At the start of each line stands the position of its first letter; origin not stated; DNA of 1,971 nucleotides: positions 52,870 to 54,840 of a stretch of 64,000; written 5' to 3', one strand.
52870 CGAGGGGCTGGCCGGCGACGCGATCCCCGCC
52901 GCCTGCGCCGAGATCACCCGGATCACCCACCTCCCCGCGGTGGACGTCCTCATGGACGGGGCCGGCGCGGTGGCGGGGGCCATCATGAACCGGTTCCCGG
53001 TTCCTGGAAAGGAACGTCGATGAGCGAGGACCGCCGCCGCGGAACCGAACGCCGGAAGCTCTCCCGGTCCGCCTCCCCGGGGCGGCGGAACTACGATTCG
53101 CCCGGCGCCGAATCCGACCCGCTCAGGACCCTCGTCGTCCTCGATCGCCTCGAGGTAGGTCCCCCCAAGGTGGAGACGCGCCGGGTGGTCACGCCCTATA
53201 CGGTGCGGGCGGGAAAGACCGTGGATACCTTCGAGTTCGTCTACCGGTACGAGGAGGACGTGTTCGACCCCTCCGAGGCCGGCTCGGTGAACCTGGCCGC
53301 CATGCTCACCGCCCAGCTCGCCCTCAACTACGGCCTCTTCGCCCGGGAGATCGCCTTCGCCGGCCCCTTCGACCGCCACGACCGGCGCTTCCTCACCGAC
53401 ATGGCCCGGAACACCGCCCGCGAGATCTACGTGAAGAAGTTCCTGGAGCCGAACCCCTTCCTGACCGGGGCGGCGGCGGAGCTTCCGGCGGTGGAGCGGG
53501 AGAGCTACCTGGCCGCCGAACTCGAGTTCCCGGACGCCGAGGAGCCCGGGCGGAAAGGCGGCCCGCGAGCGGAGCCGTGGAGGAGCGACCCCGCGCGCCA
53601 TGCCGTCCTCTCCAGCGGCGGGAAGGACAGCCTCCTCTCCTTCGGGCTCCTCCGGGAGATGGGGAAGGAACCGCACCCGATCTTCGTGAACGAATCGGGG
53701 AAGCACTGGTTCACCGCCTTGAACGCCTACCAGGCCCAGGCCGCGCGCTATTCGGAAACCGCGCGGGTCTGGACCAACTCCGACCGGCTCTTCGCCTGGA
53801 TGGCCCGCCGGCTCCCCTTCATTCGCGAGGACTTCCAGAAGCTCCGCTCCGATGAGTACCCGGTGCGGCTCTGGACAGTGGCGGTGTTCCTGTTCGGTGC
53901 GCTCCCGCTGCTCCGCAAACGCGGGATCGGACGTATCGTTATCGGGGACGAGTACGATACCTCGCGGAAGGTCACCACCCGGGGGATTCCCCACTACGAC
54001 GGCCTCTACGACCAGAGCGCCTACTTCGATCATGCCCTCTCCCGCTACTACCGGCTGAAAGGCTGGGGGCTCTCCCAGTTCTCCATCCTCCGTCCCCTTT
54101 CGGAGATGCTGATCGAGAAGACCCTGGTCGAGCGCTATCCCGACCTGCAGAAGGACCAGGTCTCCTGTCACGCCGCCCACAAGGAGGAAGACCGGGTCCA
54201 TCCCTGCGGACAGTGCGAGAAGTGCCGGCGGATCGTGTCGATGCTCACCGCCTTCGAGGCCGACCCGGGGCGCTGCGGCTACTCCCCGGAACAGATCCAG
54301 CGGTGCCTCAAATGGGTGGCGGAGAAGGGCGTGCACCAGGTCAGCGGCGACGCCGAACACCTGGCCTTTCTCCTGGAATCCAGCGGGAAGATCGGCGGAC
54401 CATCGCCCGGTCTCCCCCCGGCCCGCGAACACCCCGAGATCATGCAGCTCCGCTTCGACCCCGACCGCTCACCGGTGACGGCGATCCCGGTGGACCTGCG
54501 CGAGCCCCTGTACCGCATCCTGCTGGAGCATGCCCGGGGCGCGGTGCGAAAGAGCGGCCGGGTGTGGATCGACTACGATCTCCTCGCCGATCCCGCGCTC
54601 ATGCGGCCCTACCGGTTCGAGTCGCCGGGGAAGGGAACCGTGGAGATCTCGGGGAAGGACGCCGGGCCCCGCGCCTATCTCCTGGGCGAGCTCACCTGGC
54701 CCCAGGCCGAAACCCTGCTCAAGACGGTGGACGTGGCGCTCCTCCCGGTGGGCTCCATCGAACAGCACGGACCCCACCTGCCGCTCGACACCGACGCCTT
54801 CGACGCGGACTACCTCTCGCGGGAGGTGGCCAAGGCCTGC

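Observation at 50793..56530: Translationally coupled cluster: PLP enzyme – DUF1611 (DgcN-like) – QueC-like PP-loop::creatininase fusion – enolase-superfamily racemase/epimerase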

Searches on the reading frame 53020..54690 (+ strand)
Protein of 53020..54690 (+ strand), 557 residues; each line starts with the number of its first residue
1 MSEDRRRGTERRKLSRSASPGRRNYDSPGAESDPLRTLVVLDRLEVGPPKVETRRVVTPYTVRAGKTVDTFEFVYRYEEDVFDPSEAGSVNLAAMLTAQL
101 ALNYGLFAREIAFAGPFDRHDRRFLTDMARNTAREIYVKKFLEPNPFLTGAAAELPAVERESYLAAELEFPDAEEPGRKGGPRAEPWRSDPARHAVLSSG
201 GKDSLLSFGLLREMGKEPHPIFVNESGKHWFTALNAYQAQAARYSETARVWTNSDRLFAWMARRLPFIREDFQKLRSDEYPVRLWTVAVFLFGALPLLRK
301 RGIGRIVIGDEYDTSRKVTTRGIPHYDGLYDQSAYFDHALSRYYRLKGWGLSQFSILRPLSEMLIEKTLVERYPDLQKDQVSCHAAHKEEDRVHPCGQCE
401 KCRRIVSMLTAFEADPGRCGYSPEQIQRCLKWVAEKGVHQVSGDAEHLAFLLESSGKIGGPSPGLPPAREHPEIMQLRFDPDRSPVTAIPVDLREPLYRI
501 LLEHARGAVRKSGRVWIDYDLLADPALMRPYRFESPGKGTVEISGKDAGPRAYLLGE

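Call 5: search_solved_structures(query=window:53020-54690:+, max_evalue=10, show_alignments=3)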
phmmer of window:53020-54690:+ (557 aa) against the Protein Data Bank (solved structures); distinct sequences matched with E-value up to 10: 2.
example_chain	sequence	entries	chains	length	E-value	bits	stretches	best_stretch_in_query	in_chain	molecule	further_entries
3bt5_A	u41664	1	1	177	0.56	11.9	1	456-511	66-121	Uncharacterized protein DUF305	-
3k32_A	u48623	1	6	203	0.64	11.7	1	196-224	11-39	Uncharacterized protein MJ0690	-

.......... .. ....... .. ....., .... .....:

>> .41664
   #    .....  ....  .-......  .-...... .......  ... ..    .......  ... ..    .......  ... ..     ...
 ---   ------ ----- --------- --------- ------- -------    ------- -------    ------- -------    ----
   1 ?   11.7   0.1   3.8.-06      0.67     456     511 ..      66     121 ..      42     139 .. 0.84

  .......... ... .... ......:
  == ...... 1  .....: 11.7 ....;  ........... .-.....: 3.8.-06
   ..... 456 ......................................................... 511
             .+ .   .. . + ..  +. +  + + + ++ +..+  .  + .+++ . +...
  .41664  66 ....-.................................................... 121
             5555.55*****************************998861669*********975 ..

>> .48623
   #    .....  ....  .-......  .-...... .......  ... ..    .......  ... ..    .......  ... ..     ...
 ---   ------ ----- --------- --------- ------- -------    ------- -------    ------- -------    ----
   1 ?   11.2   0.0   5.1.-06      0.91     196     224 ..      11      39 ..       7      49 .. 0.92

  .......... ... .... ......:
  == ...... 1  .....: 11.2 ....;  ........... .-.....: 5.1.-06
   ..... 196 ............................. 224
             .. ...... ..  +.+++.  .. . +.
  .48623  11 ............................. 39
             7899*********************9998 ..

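Call 23: search_protein_representatives(protein=window:53020-54669:+)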
Query: 550 residues. Proteins with E-value up to 0.001 (for the whole library): 453; up to 1e-10: 255; up to 1e-30: 123. The best 150 are listed.
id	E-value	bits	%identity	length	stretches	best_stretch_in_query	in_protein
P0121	2.7e-207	706.3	63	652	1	30-540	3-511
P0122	1.1e-204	697.7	58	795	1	30-536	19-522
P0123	6.6e-181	619.1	58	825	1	32-518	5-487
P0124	1.1e-171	588.7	55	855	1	35-522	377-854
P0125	8.5e-151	519.7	51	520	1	31-520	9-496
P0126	4.0e-150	517.5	59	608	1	35-463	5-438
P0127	7.9e-141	486.8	54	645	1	35-511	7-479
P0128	2.8e-139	481.7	57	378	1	140-519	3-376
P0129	1.1e-125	436.8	49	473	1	35-500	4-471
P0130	2.3e-124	432.5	46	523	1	29-526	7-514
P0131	7.6e-121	420.9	61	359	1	5-337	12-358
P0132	2.2e-116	406.2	62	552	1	261-546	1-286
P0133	2.9e-114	399.2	43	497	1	37-522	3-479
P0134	9.1e-112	390.9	42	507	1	36-509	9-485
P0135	1.4e-108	380.4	53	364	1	184-519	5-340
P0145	5.1e-92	325.7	38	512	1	38-517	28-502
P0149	1.1e-83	298.2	33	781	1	40-538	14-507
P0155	3.6e-79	283.3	35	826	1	40-535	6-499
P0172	4.2e-64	233.6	31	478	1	38-521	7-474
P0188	2.3e-52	194.8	32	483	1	40-512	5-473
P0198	1.8e-45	172.1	28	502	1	38-532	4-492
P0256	1.7e-27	112.8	34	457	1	195-503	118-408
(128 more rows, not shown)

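Call 24: search_protein_families(library=ncbifam, proteins=[P0124, P0125, P0133, P0145, P0149, P0155, P0172, P0188, P0198, P0256], max_evalue=0.001)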
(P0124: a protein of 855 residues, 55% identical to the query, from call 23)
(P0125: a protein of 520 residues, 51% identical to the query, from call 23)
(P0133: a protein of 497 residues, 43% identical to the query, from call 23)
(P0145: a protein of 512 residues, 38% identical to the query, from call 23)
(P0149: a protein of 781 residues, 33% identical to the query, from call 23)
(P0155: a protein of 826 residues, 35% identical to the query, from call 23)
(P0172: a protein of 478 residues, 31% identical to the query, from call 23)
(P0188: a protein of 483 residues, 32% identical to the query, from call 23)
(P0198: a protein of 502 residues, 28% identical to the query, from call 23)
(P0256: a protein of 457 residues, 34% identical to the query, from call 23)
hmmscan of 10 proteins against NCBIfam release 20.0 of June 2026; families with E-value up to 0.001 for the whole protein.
P0124 (855 aa): 2 families
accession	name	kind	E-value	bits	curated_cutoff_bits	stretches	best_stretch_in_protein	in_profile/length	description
NF041892.1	DgcN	equivalog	6.9e-42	143.5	480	1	73-352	49-326/326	N-acetyltransferase DgcN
NF041275.1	MurL_Xanthmoales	equivalog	0.00028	19.5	700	0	688-754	279-347/447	UDP-N-acetyl-alpha-D-muramoyl-L-alanyl-L-glutamate epimerase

P0125 (520 aa): 0 families

P0133 (497 aa): 1 family
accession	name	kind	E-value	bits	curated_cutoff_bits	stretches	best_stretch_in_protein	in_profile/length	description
NF041275.1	MurL_Xanthmoales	equivalog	0.00036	19.1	700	0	265-365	232-335/447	UDP-N-acetyl-alpha-D-muramoyl-L-alanyl-L-glutamate epimerase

P0145 (512 aa): 0 families

P0149 (781 aa): 3 families
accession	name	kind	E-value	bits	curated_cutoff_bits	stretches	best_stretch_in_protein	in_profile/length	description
TIGR03964.1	mycofact_creat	equivalog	1.2e-26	93.7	172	1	534-768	7-219/228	mycofactocin biosynthesis peptidyl-dipeptidase MftE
TIGR04448.1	creatininase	equivalog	1.4e-20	74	235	1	530-766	1-242/246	creatininase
NF041098.2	diketo_inos_hlase_IolN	equivalog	3.2e-11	42.9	245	1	528-771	9-267/307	3-dehydro-scyllo-inosose hydrolase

P0155 (826 aa): 3 families
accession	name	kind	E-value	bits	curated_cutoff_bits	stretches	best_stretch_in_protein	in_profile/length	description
TIGR03964.1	mycofact_creat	equivalog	8.7e-34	117.1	172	1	523-759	3-217/228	mycofactocin biosynthesis peptidyl-dipeptidase MftE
TIGR04448.1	creatininase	equivalog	7.1e-23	81.5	235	1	523-752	1-235/246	creatininase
NF041098.2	diketo_inos_hlase_IolN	equivalog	5.8e-15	55.2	245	1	523-763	11-266/307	3-dehydro-scyllo-inosose hydrolase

P0172 (478 aa): 0 families

P0188 (483 aa): 0 families

P0198 (502 aa): 0 families

P0256 (457 aa): 1 family
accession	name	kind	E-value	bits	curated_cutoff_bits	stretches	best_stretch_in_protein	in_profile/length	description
NF041275.1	MurL_Xanthmoales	equivalog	7.2e-10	37.9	700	1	107-331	130-354/447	UDP-N-acetyl-alpha-D-muramoyl-L-alanyl-L-glutamate epimerase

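Call 25: search_protein_families(library=pfam, proteins=[P0124, P0125, P0133, P0145, P0149, P0155, P0172, P0188, P0198, P0256], max_evalue=0.001)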
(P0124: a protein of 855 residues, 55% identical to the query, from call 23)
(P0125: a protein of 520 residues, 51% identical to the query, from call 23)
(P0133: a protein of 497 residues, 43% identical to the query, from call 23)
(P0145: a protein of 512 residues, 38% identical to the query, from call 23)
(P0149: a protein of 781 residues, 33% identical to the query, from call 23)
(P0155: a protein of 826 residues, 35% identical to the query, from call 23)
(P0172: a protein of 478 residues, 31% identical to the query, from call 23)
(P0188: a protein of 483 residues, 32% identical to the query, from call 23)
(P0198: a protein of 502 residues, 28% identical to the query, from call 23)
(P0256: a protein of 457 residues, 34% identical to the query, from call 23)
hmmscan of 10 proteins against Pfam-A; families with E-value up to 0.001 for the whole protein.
P0124 (855 aa): 2 families
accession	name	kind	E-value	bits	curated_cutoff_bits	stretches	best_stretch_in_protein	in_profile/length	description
PF07755.17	DUF1611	-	4.5e-61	206.2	25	1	152-349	2-201/201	Domain of unknown function (DUF1611_C) P-loop domain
PF17396.8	DUF1611_N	-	5.2e-23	81.6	22.6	1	44-143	2-94/95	Domain of unknown function (DUF1611_N) Rossmann-like domain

P0125 (520 aa): 0 families

P0133 (497 aa): 0 families

P0145 (512 aa): 0 families

P0149 (781 aa): 1 family
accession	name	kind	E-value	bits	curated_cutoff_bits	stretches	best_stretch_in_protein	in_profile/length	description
PF02633.19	Creatininase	-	2.3e-44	152.1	31.3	1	530-766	2-238/238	Creatinine amidohydrolase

P0155 (826 aa): 1 family
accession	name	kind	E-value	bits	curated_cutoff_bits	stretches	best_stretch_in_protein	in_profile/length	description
PF02633.19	Creatininase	-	1.7e-59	201.6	31.3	1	523-758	2-237/238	Creatinine amidohydrolase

P0172 (478 aa): 0 families

P0188 (483 aa): 0 families

P0198 (502 aa): 0 families

P0256 (457 aa): 0 families

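Call 34: find_encoding_contigs(protein=P0133, flank=7000, max_places=3)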
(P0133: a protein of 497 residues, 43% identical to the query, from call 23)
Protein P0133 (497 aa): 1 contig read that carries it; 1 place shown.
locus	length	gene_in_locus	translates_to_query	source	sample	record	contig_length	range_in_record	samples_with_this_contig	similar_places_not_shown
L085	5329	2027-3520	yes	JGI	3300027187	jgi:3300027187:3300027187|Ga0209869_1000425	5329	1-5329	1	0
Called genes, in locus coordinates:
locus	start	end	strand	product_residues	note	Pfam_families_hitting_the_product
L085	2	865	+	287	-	?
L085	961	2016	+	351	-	PF17396:DUF1611_N, PF07755:DUF1611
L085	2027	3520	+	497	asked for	-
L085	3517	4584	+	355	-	PF02746:MR_MLE_N, PF13378:MR_MLE_C, PF07476:MAAL_C (weak)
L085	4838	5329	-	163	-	?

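Call 35: find_encoding_contigs(protein=P0149, flank=7000, max_places=3)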
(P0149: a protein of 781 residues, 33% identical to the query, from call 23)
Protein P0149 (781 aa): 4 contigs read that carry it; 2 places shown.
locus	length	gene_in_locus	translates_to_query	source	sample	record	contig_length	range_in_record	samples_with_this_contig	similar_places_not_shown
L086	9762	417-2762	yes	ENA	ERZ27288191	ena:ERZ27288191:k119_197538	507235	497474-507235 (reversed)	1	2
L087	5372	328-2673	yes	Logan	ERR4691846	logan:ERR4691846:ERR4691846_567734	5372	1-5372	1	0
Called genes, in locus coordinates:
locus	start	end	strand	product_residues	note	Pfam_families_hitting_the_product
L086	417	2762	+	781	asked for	PF02633:Creatininase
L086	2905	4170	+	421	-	-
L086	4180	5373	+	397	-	PF01933:CofD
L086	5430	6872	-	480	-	PF05221:AdoHcyase, PF00670:AdoHcyase_NAD, PF02826:2-Hacid_dh_C, PF07991:KARI_N (weak)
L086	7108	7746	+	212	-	-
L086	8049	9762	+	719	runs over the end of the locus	PF00078:RVT_1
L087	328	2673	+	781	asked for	PF02633:Creatininase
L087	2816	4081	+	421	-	-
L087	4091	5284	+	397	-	PF01933:CofD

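Call 36: find_encoding_contigs(protein=P0145, flank=7000, max_places=3)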
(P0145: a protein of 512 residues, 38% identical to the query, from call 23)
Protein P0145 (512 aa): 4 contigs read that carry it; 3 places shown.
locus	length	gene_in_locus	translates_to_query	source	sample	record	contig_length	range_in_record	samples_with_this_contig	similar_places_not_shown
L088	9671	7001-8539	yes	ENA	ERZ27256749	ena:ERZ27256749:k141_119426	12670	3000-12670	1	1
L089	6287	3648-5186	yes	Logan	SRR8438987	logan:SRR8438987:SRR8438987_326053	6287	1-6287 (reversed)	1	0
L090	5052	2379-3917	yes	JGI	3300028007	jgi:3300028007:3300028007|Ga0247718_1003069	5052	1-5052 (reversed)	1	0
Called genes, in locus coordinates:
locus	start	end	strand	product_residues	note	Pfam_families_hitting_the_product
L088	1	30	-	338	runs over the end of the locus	-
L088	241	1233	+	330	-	PF00291:PALP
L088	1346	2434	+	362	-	PF17396:DUF1611_N, PF07755:DUF1611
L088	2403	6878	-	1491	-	PF13426:PAS_9, PF08447:PAS_3, PF00989:PAS, PF08448:PAS_4, PF13426:PAS_9, PF08448:PAS_4, PF08447:PAS_3, PF08448:PAS_4, +6 more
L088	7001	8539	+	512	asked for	-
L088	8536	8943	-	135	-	-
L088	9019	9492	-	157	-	PF13527:Acetyltransf_9 (faint), PF00583:Acetyltransf_1, PF13673:Acetyltransf_10, PF13508:Acetyltransf_7, PF08445:FR47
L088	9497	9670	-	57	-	?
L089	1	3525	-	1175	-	?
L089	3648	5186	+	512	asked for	-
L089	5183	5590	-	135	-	-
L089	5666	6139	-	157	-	PF13527:Acetyltransf_9 (faint), PF00583:Acetyltransf_1, PF13673:Acetyltransf_10, PF13508:Acetyltransf_7, PF08445:FR47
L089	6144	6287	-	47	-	?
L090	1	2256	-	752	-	?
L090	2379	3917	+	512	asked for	-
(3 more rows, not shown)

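Call 37: find_encoding_contigs(protein=P0172, flank=7000, max_places=3)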
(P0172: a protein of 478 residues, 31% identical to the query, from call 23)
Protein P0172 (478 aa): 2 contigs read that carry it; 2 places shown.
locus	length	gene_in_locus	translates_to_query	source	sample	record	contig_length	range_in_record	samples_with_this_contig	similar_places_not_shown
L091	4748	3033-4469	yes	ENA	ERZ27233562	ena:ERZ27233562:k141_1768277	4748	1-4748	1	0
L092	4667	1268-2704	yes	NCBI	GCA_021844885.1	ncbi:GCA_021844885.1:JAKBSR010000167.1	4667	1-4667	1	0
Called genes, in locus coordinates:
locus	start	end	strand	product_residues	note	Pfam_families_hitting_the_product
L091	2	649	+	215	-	?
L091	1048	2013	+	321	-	PF00291:PALP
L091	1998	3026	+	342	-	PF17396:DUF1611_N, PF07755:DUF1611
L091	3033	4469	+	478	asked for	-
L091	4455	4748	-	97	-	?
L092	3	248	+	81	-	?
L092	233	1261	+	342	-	PF17396:DUF1611_N, PF07755:DUF1611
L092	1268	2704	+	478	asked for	-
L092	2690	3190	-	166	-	PF04034:Ribo_biogen_C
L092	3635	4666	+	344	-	?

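Call 38: find_encoding_contigs(protein=P0155, flank=7000, max_places=3)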
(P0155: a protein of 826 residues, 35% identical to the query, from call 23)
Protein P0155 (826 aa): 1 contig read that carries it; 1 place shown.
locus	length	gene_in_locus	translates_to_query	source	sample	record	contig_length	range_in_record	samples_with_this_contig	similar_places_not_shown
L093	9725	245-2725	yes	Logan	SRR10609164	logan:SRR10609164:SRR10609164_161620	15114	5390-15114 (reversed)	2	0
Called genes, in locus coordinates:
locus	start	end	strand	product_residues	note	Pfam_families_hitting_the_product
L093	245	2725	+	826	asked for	PF02633:Creatininase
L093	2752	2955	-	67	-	-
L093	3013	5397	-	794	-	PF00512:HisKA, PF02518:HATPase_c, PF00072:Response_reg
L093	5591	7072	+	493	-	PF04932:Wzy_C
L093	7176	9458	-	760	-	PF00027:cNMP_binding, PF00437:T2SSE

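Call 49: search_protein_families(library=pfam, proteins=[window:53020-54669:+, P0256, P0198, P0172], max_evalue=10)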
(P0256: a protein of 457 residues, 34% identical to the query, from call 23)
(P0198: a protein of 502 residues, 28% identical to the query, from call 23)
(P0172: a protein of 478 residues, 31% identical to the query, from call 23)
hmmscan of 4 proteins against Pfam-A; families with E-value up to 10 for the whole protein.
window:53020-54669:+ (550 aa): 1 family
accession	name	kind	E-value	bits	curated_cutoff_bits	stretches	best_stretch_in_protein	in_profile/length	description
PF06508.19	QueC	-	0.093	12.6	22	1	339-404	138-201/210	Queuosine biosynthesis protein QueC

P0256 (457 aa): 0 families

P0198 (502 aa): 0 families

P0172 (478 aa): 2 families
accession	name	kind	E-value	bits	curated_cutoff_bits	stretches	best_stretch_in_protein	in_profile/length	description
PF22707.2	S1CSD-TOTE-2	-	0.07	13.6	27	1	405-429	6-30/60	S1/CSD-like domain 2 of the TOTE conflict systems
PF19932.4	DUF6395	-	0.18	12.2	25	1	320-364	16-57/174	Family of unknown function (DUF6395)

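Call 51: find_homologous_proteins(query=P0256, max_evalue=0.001)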
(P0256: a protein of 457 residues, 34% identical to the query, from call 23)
Query P0256 (457 aa): 6 proteins with E <= 0.001 among 7749 candidates.
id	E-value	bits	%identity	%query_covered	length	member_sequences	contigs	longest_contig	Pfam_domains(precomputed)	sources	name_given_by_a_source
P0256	0.0e+0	1042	100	100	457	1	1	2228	-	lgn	-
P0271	3.0e-144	500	52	98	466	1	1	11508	-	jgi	jgi:hypothetical protein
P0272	1.8e-141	490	50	98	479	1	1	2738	-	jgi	jgi:hypothetical protein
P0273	1.5e-88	316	55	57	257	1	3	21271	-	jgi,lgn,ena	-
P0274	2.1e-10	58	25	54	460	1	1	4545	-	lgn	-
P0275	3.6e-8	51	25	46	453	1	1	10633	-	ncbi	ncbi:MAG: hypothetical protein ACFFD8_03915 [Candidatus Thorarchaeota archaeon]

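Call 57: predict_structure(alignment_id=A2)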
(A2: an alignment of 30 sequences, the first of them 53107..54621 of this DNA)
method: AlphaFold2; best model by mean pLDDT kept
length: 505 residues; sequences in the alignment: 30
mean_pLDDT: 89.9   pTM: 0.91
mean pLDDT of the five models: 89.9, 89.1, 87.9, 86.9, 85.5
residues with pLDDT >= 90: 341; 70-90: 126; 50-70: 33; < 50: 5
segments of 3 or more residues with pLDDT < 50: 149-151
pLDDT, mean of each block of 10 residues (from residue 1): 79 96 98 96 97 92 95 95 94 95 91 87 90 94 67 68 94 96 97 81 88 95 91 91 73 74 94 95 89 86 91 92 95 97 96 87 90 93 95 95 81 81 87 68 95 92 97 98 93 94 89
secondary structure, 60 per line:
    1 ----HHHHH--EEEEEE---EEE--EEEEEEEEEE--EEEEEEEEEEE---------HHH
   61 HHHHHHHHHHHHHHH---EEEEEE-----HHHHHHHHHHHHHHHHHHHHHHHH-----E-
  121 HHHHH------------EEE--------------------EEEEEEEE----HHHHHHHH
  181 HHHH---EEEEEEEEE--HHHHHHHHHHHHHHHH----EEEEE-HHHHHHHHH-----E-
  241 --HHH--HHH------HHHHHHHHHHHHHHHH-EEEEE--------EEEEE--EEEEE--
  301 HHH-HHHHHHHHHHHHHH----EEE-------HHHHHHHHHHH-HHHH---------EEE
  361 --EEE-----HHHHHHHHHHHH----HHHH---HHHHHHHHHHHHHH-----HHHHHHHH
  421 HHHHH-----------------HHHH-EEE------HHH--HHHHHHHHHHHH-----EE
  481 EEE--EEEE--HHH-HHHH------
elements in order: H5-9 E12-17 E21-23 E26-35 E38-48 H58-75 E79-84 H90-113 H121-125 E138-140 E161-168 H173-184 E188-196 H199-214 E219-223 H225-233 H257-272 E274-278 E287-291 E294-298 H305-318 E323-325 H333-343 H345-348 E358-360 E363-365 H371-382 H387-390 H394-407 H413-425 H443-446 E448-450 H462-473 E479-483 E486-489 H496-499

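Call 62: fold_search(model_id=the predicted structure, library=pdb)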
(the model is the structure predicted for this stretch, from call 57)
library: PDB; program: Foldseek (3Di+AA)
matches with E <= 10: 824; with E <= 0.001: 5
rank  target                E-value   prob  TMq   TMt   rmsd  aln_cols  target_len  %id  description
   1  9y02_B                1.5e-05  1.00  0.38  0.43  10.1       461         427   15  QatB-QatC complex in qatABCD anti-phage defense with ATP (released 2025-10-01)
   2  9y01_B                2.9e-05  1.00  0.39  0.45   9.2       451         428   14  QatB-QatC complex in qatABCD anti-phage defense (released 2025-10-01)
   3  2pg3                  1.8e-04  1.00  0.32  0.67   8.0       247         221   14  Crystal structure of a Queuosine biosynthesis protein queC (ECA1155) from Erwinia carotovora subsp. atroseptica SCRI1043 (released 2007-04-24)
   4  3bl5_A                7.3e-04  1.00  0.30  0.71   5.9       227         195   13  Crystal structure of QueC from Bacillus subtilis: an enzyme involved in preQ1 biosynthesis (released 2008-06-03)
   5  9kq6_F                9.9e-04  0.99  0.21  0.42  18.1       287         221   12  The structure of the apo-YcfA from Erwinia amylovora (released 2025-10-01)
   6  9kq6_D                1.1e-03  1.00  0.22  0.44  18.2       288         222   12  The structure of the apo-YcfA from Erwinia amylovora (released 2025-10-01)
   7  9nto_B                1.2e-03  1.00  0.25  0.63   7.3       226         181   17  Structure of Cap9-CdnD complex containing NDG modification (released 2025-05-07)
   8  9kq9_F                1.2e-03  1.00  0.23  0.47  17.8       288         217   12  The structure of the YcfA-GTP from Erwinia amylovora (released 2025-10-01)
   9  9kq6_C                1.3e-03  0.99  0.21  0.41  18.3       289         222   12  The structure of the apo-YcfA from Erwinia amylovora (released 2025-10-01)
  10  9kq6_A                1.7e-03  0.99  0.21  0.42  18.0       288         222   12  The structure of the apo-YcfA from Erwinia amylovora (released 2025-10-01)
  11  9kq6_J                2.1e-03  0.99  0.22  0.44  18.1       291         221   13  The structure of the apo-YcfA from Erwinia amylovora (released 2025-10-01)
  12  9kq6_H                2.5e-03  0.98  0.21  0.41  18.5       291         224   12  The structure of the apo-YcfA from Erwinia amylovora (released 2025-10-01)
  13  9kq9_I                3.1e-03  0.99  0.23  0.48  17.4       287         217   12  The structure of the YcfA-GTP from Erwinia amylovora (released 2025-10-01)
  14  3bl5_E                3.9e-03  1.00  0.31  0.73   5.3       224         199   14  Crystal structure of QueC from Bacillus subtilis: an enzyme involved in preQ1 biosynthesis (released 2008-06-03)
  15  9kq6_B                3.9e-03  0.97  0.21  0.41  17.9       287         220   12  The structure of the apo-YcfA from Erwinia amylovora (released 2025-10-01)
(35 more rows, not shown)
